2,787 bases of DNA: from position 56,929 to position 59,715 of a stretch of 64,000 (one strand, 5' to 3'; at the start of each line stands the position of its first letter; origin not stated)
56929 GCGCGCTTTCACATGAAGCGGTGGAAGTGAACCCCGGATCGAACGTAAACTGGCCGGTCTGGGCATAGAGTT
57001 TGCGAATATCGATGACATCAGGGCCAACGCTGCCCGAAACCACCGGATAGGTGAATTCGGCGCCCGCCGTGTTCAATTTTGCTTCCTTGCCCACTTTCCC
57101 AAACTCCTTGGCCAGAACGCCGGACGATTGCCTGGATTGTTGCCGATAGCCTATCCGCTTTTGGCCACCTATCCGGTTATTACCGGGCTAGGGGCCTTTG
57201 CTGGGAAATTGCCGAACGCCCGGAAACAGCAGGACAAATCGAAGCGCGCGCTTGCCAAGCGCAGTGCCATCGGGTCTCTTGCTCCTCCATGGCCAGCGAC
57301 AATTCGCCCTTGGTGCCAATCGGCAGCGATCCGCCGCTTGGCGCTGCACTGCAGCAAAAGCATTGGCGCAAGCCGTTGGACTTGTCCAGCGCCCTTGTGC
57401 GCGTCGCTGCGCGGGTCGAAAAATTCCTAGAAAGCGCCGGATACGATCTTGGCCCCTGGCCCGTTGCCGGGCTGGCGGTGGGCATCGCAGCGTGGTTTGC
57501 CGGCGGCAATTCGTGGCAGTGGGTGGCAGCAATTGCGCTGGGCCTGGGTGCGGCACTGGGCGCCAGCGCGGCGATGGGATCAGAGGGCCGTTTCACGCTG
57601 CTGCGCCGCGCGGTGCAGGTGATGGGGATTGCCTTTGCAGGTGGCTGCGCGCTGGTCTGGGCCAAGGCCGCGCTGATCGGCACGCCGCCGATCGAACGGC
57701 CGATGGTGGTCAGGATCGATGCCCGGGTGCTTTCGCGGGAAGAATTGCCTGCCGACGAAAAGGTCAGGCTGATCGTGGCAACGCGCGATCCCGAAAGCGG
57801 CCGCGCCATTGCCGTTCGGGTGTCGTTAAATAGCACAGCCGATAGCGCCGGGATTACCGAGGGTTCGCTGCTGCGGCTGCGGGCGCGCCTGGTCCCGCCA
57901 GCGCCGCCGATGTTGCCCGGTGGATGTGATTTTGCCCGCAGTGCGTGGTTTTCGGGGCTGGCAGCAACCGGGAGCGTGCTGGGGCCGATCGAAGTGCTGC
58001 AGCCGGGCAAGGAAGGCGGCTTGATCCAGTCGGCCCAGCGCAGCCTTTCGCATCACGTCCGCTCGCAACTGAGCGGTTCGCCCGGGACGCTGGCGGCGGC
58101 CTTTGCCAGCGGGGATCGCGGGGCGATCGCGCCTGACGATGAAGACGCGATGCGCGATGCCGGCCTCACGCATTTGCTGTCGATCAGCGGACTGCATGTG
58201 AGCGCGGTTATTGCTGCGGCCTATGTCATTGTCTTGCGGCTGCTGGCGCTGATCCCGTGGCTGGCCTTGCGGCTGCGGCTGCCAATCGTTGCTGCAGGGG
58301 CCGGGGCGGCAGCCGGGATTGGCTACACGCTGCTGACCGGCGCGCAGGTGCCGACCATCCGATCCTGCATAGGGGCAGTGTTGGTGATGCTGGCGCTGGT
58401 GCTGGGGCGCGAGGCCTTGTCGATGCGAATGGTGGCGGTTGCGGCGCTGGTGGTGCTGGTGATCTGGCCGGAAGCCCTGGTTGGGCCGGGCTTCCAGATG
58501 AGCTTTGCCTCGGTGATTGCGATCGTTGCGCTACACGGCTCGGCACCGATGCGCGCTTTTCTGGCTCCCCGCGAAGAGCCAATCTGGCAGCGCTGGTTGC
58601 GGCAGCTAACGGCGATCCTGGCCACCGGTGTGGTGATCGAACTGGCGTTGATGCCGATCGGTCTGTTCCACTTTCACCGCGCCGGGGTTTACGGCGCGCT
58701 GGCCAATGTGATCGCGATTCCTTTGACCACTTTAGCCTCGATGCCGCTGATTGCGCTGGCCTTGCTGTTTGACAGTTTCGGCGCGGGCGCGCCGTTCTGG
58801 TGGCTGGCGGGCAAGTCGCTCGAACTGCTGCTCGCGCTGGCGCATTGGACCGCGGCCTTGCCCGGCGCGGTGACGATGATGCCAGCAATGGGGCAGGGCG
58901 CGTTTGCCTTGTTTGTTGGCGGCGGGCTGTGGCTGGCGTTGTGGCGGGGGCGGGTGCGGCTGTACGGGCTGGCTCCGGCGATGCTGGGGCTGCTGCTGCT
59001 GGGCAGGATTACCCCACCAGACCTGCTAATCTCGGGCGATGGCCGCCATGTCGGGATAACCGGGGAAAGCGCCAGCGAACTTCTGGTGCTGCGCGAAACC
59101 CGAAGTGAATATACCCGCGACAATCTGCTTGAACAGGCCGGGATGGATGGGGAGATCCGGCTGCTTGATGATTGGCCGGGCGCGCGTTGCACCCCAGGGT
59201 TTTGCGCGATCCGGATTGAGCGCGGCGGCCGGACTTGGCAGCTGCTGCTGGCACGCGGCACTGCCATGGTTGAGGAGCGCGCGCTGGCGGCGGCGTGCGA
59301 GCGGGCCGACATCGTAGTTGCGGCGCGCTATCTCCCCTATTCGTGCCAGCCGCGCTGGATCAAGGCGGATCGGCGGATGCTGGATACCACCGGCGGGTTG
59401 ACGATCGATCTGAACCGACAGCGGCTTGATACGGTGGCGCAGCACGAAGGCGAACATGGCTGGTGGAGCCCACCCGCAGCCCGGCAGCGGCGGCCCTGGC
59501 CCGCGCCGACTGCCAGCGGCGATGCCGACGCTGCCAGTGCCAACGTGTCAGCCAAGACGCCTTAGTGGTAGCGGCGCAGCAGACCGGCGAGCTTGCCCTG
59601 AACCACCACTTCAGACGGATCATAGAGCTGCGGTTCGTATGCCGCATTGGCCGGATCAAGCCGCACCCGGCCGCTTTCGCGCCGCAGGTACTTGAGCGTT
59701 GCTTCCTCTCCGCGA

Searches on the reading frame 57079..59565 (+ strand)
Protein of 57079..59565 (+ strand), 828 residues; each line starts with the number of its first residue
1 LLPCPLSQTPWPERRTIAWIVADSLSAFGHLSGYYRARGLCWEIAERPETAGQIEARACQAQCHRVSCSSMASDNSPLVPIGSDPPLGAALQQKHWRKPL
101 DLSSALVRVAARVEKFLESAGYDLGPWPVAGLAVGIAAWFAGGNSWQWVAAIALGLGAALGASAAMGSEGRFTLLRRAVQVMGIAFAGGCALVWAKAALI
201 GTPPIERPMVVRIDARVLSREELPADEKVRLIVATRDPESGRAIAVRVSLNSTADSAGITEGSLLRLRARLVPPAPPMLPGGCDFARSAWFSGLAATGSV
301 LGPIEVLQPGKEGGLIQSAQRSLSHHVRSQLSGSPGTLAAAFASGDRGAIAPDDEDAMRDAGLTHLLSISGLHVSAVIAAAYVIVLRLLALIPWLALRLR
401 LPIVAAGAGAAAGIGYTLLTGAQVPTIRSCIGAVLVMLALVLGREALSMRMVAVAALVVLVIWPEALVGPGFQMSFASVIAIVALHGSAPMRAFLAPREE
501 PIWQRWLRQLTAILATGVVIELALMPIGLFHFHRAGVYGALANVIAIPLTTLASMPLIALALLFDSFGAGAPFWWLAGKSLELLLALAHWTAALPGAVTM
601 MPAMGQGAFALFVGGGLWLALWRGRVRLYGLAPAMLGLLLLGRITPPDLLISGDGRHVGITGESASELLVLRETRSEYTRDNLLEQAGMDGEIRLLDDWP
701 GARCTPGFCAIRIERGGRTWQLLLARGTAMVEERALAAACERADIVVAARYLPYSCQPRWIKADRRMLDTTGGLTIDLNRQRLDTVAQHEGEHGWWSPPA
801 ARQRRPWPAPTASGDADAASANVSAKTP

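Call 16: search_protein_families(library=pfam, proteins=[window:57079-59565:+], max_evalue=0.01)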
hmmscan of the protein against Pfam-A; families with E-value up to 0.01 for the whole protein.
window:57079-59565:+ (828 aa): 2 families
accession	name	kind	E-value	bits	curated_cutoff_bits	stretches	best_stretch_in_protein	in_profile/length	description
PF03772.21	Competence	-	2e-58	198.4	23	1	344-625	3-269/270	Competence protein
PF13567.11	DUF4131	-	1.6e-09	38.1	31.6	1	145-304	5-163/165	Domain of unknown function (DUF4131)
